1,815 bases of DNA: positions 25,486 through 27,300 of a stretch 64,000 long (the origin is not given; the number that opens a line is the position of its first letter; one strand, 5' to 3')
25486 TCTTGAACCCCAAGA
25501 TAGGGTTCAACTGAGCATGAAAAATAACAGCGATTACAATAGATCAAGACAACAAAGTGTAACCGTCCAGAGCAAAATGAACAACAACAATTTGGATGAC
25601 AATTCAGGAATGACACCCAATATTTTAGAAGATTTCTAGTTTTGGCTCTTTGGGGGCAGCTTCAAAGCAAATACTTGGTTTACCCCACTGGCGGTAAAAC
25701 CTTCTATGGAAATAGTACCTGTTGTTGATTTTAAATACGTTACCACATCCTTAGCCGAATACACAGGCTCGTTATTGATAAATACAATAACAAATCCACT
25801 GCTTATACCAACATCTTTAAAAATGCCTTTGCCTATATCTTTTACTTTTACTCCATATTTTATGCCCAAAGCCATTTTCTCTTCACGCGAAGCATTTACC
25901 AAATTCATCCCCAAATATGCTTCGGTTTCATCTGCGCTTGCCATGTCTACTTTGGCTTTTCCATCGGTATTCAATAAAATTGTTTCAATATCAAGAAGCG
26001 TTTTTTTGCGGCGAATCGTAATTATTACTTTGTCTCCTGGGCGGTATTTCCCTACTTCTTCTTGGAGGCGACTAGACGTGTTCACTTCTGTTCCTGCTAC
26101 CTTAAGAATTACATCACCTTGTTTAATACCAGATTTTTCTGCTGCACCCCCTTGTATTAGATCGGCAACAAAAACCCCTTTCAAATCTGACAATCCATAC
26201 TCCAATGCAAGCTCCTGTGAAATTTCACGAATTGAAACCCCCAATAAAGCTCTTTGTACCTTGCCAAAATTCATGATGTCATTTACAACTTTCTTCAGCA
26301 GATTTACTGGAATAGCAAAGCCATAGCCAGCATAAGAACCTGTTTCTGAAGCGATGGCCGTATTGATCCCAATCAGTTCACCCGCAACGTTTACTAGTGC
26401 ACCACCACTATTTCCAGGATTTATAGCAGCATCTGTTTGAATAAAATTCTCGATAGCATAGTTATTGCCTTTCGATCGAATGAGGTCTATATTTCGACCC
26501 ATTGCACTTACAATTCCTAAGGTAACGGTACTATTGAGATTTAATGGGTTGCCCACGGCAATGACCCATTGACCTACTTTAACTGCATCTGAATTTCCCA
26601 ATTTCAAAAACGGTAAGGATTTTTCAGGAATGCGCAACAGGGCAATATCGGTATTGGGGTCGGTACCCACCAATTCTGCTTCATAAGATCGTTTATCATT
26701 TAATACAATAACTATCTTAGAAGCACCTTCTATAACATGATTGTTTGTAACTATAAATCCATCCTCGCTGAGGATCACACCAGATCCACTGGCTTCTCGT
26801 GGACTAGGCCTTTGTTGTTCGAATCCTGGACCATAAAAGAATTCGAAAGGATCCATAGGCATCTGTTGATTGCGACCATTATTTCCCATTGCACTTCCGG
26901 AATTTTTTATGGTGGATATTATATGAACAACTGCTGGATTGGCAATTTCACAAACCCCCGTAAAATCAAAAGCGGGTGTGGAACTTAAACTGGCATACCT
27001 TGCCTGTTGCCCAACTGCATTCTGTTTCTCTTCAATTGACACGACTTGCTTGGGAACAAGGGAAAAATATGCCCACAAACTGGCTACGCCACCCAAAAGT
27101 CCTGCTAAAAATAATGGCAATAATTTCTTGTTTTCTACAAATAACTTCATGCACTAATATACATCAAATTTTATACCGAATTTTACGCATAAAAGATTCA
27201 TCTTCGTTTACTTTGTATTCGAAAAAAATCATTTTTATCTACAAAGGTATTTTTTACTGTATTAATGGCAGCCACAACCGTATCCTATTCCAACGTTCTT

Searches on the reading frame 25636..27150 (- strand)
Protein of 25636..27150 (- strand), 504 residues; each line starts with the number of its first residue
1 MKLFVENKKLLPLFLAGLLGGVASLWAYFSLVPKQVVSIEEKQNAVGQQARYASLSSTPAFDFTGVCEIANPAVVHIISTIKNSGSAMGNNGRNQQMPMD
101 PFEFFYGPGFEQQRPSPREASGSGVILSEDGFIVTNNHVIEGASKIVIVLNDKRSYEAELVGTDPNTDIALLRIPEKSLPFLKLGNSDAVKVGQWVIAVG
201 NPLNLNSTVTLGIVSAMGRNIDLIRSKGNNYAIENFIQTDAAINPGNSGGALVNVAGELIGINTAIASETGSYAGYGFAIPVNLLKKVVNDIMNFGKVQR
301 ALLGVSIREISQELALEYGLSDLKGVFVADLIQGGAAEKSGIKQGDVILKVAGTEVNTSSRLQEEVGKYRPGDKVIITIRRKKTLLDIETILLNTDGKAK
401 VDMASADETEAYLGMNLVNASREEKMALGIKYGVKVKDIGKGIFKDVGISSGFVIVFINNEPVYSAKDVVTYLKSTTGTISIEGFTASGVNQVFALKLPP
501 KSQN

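Call 14: search_protein_families(library=pfam, proteins=[window:25636-27150:-], max_evalue=0.001)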
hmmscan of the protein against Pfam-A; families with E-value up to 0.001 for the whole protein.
window:25636-27150:- (504 aa): 5 families
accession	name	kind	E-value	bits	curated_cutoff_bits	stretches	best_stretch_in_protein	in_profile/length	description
PF13365.12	Trypsin_2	-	6.1e-37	128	27.6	1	122-262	1-144/144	Trypsin-like peptidase domain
PF00089.32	Trypsin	-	1.4e-21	77.8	20.6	1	123-288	28-219/220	Trypsin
PF13180.12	PDZ_2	-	3.9e-16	59.5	27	1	302-391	2-79/80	PDZ domain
PF00595.29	PDZ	-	2e-14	54.1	23.2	1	298-365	7-66/81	PDZ domain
PF17820.7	PDZ_6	-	1e-08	35.2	27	1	328-381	2-54/54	PDZ domain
